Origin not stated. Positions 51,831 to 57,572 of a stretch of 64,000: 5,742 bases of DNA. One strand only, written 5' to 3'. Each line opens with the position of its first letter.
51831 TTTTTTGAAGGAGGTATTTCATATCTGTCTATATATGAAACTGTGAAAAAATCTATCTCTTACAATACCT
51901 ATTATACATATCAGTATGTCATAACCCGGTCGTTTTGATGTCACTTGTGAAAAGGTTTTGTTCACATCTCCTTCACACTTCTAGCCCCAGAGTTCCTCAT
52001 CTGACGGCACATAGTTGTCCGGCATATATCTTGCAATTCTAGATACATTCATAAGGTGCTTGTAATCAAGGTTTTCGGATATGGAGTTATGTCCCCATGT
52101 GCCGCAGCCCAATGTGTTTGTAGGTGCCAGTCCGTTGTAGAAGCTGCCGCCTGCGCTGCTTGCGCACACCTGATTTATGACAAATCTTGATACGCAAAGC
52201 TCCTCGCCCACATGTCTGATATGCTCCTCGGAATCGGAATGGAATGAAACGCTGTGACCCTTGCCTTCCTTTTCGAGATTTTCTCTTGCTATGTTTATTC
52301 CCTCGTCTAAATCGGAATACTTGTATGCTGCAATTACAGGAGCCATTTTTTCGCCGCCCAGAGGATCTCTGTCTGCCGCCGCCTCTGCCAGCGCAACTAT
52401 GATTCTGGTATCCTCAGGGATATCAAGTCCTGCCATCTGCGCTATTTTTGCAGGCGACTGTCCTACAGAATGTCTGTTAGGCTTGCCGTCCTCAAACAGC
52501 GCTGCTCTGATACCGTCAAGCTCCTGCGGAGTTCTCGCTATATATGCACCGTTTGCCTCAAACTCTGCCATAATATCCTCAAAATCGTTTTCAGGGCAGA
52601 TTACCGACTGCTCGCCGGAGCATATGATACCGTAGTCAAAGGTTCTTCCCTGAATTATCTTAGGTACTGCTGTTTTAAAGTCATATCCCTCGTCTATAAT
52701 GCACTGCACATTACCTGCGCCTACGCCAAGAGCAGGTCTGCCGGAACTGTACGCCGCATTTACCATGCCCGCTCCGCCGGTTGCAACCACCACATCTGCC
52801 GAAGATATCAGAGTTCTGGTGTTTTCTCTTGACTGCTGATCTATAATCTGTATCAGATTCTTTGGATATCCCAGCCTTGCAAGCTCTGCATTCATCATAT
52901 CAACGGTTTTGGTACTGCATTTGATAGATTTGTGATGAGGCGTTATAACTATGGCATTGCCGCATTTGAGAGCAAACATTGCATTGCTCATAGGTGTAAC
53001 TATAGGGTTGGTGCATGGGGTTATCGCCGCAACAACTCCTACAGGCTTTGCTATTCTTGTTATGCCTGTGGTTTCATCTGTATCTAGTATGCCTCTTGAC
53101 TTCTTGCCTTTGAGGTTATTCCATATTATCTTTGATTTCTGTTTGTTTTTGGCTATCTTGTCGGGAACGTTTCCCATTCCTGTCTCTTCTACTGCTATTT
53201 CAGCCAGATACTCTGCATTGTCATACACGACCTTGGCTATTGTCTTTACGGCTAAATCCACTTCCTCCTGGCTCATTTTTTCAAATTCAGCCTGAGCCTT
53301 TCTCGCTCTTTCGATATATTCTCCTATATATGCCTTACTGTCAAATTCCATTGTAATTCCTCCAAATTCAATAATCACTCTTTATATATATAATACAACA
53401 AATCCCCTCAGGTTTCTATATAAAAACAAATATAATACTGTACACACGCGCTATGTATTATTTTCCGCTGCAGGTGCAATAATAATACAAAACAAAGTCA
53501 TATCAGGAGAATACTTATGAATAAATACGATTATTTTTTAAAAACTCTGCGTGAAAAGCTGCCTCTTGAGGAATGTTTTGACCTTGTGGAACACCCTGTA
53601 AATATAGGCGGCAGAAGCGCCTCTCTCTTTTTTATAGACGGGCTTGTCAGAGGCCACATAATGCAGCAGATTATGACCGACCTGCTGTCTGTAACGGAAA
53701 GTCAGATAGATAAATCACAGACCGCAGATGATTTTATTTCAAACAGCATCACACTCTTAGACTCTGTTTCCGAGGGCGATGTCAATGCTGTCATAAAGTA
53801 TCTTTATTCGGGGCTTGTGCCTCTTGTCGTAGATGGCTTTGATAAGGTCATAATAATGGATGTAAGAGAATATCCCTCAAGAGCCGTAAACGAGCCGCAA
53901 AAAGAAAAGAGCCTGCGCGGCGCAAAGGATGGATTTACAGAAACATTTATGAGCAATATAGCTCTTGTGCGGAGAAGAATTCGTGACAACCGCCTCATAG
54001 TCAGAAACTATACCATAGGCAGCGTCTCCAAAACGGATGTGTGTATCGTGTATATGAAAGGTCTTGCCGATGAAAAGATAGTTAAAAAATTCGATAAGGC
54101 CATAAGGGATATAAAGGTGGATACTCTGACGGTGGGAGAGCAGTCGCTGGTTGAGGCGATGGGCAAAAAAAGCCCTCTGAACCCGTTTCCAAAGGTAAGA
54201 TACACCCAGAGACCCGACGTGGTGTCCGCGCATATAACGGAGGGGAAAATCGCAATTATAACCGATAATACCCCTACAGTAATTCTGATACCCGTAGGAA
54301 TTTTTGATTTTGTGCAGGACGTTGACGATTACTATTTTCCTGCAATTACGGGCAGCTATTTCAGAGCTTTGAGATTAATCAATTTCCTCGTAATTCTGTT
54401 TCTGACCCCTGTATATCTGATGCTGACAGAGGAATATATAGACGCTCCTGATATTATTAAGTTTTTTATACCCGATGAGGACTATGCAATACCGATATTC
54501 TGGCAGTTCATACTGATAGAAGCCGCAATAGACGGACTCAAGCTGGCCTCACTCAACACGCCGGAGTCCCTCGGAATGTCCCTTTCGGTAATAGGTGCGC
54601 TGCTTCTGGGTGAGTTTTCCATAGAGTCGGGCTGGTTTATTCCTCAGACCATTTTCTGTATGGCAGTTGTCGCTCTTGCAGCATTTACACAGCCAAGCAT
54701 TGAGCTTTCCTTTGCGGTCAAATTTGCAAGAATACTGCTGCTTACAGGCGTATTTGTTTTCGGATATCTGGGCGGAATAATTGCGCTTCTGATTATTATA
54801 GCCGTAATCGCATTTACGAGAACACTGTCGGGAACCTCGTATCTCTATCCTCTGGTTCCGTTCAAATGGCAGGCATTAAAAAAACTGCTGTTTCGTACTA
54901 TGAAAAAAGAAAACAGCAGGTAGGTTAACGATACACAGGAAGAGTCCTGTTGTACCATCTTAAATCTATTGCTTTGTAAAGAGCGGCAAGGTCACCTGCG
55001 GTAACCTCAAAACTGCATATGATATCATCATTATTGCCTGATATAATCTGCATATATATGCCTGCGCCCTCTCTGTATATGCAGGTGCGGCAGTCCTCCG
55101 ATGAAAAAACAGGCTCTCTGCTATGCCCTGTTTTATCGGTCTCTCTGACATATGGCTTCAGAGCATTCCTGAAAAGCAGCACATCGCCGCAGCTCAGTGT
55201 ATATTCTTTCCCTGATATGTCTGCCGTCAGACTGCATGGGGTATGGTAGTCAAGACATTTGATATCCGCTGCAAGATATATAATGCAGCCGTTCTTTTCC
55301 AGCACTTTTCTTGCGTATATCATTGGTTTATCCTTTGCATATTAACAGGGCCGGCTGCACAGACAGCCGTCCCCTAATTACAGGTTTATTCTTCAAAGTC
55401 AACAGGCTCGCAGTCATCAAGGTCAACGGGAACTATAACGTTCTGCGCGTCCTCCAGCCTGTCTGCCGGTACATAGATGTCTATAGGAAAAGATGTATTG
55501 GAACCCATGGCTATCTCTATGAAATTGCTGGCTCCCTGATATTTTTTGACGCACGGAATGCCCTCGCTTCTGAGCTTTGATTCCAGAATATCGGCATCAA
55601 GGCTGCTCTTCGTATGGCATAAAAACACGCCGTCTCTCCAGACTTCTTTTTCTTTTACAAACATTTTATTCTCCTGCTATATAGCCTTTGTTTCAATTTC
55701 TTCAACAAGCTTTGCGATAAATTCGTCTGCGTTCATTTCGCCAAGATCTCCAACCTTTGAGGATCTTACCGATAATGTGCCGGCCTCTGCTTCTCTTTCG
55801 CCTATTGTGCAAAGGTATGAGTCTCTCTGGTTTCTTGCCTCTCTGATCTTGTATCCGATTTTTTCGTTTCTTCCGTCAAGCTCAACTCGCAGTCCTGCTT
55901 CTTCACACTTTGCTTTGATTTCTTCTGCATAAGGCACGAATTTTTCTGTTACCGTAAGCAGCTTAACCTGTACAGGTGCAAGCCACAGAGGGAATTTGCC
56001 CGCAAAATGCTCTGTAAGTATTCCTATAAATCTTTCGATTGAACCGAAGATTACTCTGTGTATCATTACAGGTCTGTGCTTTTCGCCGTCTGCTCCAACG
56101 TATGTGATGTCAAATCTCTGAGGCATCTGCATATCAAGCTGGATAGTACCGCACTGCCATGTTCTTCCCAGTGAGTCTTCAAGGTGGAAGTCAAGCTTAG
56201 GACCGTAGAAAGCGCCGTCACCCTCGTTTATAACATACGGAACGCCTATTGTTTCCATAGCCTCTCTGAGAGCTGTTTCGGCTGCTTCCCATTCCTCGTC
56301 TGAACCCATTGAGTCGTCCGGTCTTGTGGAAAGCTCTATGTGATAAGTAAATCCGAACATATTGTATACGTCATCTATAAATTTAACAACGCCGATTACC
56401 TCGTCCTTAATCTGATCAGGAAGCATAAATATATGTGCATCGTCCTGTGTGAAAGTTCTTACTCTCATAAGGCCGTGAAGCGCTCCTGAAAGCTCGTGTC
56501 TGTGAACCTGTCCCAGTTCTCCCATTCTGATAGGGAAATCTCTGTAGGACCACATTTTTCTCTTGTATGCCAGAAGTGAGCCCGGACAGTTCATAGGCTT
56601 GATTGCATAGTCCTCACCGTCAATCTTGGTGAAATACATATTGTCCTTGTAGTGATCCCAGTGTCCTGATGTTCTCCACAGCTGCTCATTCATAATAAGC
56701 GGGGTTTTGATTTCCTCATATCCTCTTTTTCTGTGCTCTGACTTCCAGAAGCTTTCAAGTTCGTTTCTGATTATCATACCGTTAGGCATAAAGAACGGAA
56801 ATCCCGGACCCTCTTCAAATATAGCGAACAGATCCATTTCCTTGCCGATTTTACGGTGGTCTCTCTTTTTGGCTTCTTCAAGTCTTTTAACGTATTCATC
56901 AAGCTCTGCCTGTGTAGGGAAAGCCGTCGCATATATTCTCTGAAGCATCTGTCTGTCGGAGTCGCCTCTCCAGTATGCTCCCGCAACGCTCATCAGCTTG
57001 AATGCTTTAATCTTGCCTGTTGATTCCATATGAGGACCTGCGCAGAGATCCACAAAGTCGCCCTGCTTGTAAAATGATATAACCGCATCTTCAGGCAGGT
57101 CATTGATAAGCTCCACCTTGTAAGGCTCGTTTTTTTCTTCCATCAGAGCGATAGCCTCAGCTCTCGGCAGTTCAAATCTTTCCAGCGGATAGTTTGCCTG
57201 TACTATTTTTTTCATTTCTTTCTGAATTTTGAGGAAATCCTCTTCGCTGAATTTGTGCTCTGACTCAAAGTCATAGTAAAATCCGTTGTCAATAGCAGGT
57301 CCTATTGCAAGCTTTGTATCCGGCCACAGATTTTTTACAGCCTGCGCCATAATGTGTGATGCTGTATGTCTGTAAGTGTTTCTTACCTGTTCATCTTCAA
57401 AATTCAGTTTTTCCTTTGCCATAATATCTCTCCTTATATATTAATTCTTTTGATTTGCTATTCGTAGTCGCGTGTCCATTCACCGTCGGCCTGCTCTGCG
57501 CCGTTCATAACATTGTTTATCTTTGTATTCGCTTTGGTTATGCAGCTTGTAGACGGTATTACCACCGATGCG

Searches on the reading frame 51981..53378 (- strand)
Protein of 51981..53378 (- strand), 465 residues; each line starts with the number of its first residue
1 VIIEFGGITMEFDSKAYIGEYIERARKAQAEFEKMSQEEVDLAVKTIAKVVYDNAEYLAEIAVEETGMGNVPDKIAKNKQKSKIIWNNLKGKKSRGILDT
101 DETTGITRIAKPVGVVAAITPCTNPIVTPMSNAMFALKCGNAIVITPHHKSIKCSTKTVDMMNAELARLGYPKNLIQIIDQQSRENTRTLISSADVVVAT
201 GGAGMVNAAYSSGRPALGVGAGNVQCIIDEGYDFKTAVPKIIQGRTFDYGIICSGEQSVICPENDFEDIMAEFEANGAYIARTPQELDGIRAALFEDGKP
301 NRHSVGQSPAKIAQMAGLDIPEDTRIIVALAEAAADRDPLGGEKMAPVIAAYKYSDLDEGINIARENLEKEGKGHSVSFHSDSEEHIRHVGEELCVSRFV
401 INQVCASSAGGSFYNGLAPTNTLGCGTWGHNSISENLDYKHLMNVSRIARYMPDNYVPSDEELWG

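Call 80: search_protein_families(library=pfam, proteins=[window:51981-53378:-], max_evalue=0.00001)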
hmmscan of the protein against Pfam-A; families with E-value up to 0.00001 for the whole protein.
window:51981-53378:- (465 aa): 1 family
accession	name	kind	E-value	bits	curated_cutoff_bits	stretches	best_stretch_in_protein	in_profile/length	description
PF00171.27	Aldedh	-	1.9e-27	96.4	23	1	14-275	27-291/461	Aldehyde dehydrogenase family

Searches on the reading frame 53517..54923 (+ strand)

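Call 80: search_protein_families(library=pfam, proteins=[window:53517-54923:+], max_evalue=0.00001)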
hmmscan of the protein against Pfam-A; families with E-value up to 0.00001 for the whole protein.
window:53517-54923:+ (468 aa): 1 family
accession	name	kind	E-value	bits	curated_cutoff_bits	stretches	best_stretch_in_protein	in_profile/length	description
PF03323.18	GerA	-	8.3e-130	433.8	27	1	17-464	7-458/466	Bacillus/Clostridium GerA spore germination protein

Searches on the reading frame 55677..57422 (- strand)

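Call 80: search_protein_families(library=pfam, proteins=[window:55677-57422:-], max_evalue=0.00001)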
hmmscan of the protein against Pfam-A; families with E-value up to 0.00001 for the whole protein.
window:55677-57422:- (581 aa): 3 families
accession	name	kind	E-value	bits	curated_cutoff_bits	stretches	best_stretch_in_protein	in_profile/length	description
PF00587.30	tRNA-synt_2b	-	2.5e-46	158.4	29.3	1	265-473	3-179/179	tRNA synthetase class II core domain (G, H, P, S and T)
PF03129.25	HGTP_anticodon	-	9.8e-18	64.5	21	1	485-574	1-93/94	Anticodon binding domain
PF07973.19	tRNA_SAD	-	6.9e-17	61.6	24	1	115-164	1-44/44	Threonyl and Alanyl tRNA synthetase second additional domain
